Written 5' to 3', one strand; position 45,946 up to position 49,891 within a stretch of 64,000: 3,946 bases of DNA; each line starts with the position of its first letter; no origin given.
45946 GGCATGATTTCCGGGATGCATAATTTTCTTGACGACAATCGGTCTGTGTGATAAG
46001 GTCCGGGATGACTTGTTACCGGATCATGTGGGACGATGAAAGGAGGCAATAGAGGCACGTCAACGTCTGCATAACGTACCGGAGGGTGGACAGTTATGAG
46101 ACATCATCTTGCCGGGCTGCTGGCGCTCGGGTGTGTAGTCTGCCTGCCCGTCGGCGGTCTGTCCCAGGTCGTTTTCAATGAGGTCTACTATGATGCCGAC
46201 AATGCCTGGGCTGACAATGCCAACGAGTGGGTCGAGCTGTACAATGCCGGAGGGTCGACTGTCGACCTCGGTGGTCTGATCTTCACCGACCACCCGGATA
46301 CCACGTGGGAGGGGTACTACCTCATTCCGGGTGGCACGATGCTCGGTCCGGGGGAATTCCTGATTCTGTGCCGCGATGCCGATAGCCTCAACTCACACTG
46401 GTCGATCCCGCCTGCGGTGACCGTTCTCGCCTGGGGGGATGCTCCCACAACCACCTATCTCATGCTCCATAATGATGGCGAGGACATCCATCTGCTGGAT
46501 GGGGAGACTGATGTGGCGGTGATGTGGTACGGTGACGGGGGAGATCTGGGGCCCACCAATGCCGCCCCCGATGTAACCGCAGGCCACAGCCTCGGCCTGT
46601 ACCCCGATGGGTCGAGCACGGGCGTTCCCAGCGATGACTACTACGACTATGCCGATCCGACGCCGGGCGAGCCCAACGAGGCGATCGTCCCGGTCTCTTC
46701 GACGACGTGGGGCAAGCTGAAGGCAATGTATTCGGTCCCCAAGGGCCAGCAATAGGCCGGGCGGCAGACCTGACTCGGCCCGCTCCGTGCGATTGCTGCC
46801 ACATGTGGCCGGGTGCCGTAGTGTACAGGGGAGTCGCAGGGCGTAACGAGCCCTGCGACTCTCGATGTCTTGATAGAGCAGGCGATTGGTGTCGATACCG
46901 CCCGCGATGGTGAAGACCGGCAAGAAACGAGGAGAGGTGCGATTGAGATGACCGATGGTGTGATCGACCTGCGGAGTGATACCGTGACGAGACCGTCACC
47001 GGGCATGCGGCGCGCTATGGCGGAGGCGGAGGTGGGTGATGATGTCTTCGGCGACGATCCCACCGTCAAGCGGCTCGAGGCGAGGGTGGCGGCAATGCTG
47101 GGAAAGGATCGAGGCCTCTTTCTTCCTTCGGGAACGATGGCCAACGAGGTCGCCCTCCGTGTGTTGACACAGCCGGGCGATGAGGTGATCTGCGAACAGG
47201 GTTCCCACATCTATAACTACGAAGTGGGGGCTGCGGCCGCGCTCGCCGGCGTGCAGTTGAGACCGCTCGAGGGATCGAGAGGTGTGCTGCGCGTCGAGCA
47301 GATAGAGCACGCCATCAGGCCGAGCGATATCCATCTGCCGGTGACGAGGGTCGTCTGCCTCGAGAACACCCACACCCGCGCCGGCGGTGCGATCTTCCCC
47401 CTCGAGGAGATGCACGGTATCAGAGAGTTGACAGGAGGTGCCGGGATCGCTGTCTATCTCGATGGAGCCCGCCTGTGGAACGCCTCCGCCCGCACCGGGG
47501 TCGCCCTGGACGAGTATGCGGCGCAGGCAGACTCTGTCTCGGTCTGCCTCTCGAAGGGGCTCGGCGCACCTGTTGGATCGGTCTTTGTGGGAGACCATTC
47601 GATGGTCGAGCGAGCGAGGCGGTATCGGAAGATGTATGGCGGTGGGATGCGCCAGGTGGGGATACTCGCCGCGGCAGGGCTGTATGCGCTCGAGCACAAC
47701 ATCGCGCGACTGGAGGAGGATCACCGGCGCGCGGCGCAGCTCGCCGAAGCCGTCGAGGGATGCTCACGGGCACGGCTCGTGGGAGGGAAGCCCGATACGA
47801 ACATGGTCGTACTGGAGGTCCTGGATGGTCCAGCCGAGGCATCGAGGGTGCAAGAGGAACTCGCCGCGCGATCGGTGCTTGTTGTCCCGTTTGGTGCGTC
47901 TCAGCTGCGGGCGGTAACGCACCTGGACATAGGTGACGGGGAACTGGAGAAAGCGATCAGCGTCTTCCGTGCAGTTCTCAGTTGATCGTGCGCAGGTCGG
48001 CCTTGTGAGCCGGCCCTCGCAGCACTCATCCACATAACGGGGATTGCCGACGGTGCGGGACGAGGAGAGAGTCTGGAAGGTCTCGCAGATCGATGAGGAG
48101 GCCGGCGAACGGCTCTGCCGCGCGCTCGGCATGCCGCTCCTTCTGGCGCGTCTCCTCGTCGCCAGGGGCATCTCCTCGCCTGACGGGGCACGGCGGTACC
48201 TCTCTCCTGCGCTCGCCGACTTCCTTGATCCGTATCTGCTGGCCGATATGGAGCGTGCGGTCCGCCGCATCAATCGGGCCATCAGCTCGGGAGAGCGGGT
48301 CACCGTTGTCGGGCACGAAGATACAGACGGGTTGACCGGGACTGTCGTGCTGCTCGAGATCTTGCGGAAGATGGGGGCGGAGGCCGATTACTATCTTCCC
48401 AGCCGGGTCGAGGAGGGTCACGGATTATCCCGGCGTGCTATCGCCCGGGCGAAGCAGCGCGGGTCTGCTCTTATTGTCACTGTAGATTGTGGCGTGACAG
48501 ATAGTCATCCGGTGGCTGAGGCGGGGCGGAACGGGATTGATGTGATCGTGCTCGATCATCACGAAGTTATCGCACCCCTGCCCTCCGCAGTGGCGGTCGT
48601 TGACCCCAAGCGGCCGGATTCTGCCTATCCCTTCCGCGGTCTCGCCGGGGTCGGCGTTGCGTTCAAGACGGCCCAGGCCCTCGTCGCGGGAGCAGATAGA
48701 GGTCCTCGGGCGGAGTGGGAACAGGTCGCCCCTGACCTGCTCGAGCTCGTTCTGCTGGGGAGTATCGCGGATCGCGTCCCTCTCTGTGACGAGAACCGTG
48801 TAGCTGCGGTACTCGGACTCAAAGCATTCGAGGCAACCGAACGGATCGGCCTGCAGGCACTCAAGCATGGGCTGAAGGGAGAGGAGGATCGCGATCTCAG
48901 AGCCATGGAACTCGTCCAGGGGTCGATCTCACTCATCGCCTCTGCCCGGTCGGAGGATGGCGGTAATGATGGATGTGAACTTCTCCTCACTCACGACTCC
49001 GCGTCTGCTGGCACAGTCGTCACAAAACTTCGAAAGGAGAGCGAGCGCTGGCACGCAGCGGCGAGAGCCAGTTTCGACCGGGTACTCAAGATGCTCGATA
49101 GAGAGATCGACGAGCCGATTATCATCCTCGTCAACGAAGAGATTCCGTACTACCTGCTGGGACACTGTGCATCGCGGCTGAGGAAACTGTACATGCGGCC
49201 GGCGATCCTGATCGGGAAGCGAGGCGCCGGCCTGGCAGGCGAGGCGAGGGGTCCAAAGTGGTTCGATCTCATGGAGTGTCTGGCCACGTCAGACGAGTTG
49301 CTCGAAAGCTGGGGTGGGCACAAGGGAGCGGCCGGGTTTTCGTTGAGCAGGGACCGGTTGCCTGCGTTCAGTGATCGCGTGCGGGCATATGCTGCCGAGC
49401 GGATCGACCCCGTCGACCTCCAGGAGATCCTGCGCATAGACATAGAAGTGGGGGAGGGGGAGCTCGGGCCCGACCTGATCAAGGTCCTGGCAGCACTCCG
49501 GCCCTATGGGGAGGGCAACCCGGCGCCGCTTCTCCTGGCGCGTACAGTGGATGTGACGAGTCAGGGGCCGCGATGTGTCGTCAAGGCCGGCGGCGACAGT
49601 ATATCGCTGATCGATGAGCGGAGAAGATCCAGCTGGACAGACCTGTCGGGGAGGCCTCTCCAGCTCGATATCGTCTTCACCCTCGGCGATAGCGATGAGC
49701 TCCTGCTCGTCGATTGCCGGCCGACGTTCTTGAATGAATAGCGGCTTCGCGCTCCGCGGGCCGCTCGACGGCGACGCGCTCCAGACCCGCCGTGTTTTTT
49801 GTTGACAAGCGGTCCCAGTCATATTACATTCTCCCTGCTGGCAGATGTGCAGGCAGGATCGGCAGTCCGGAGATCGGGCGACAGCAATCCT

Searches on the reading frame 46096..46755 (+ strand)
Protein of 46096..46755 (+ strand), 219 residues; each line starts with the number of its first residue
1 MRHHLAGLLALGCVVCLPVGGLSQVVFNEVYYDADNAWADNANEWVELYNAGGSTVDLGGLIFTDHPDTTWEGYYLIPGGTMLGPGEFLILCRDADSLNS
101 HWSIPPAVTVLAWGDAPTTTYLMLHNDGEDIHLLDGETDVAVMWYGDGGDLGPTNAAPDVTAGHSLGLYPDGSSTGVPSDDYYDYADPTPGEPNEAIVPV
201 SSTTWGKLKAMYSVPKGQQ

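Call 21: search_protein_families(library=pfam, proteins=[window:46096-46755:+], max_evalue=0.01)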
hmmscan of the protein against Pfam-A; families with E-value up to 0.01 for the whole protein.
window:46096-46755:+ (219 aa): 1 family
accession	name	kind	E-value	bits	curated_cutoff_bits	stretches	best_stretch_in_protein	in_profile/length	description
PF00932.25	LTD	-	5.9e-13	49.6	34.3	1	23-135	6-96/109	Lamin Tail Domain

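Call 37: search_protein_families(library=ncbifam, proteins=[window:46096-46755:+], max_evalue=0.1)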
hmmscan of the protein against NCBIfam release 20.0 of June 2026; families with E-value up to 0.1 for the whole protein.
window:46096-46755:+ (219 aa): 0 families

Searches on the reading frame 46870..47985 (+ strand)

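Call 21: search_protein_families(library=pfam, proteins=[window:46870-47985:+], max_evalue=0.01)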
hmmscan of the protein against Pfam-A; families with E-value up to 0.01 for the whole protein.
window:46870-47985:+ (371 aa): 5 families
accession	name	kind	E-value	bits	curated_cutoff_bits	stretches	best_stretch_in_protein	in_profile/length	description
PF01212.27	Beta_elim_lyase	-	3.1e-102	342.2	27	1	33-314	1-284/288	Beta-eliminating lyase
PF00155.27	Aminotran_1_2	-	3.8e-10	39.9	19.7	1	43-342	19-334/361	Aminotransferase class I and II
PF01041.23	DegT_DnrJ_EryC1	-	2.8e-05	24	19.8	1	62-118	22-79/360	DegT/DnrJ/EryC1/StrS aminotransferase family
PF01053.26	Cys_Met_Meta_PP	-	9.9e-05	21.5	27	1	63-110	51-98/381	Cys/Met metabolism PLP-dependent enzyme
PF00202.27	Aminotran_3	-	0.0026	17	30.5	0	60-101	67-107/403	Aminotransferase class-III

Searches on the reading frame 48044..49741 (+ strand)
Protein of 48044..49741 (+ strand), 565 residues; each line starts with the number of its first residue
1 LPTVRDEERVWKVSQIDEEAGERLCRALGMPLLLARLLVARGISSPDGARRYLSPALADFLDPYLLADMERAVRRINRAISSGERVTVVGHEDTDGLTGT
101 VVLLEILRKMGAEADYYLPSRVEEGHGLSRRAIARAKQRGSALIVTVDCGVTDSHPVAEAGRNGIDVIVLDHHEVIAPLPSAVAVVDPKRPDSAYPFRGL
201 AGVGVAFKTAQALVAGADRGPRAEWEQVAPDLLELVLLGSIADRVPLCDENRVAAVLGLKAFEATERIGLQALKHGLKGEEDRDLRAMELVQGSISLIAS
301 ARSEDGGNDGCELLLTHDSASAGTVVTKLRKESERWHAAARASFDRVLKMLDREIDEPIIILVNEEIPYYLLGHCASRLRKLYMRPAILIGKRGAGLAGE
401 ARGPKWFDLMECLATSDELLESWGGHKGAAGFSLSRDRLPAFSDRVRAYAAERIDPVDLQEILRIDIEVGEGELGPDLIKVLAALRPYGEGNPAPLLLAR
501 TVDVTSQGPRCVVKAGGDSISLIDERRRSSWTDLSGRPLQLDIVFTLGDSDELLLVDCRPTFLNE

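Call 21: search_protein_families(library=pfam, proteins=[window:48044-49741:+], max_evalue=0.01)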
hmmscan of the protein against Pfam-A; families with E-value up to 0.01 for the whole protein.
window:48044-49741:+ (565 aa): 3 families
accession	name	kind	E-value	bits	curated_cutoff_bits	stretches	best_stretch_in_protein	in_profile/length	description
PF01368.27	DHH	-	2.3e-23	83.3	28.1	1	85-239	1-124/125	DHH family, N-terminal domain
PF02272.25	DHHA1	-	5e-07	30.5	25.9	1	366-451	12-101/102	DHHA1 domain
PF17768.7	RecJ_OB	-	4.2e-06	27.2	27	1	465-507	1-43/107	RecJ OB domain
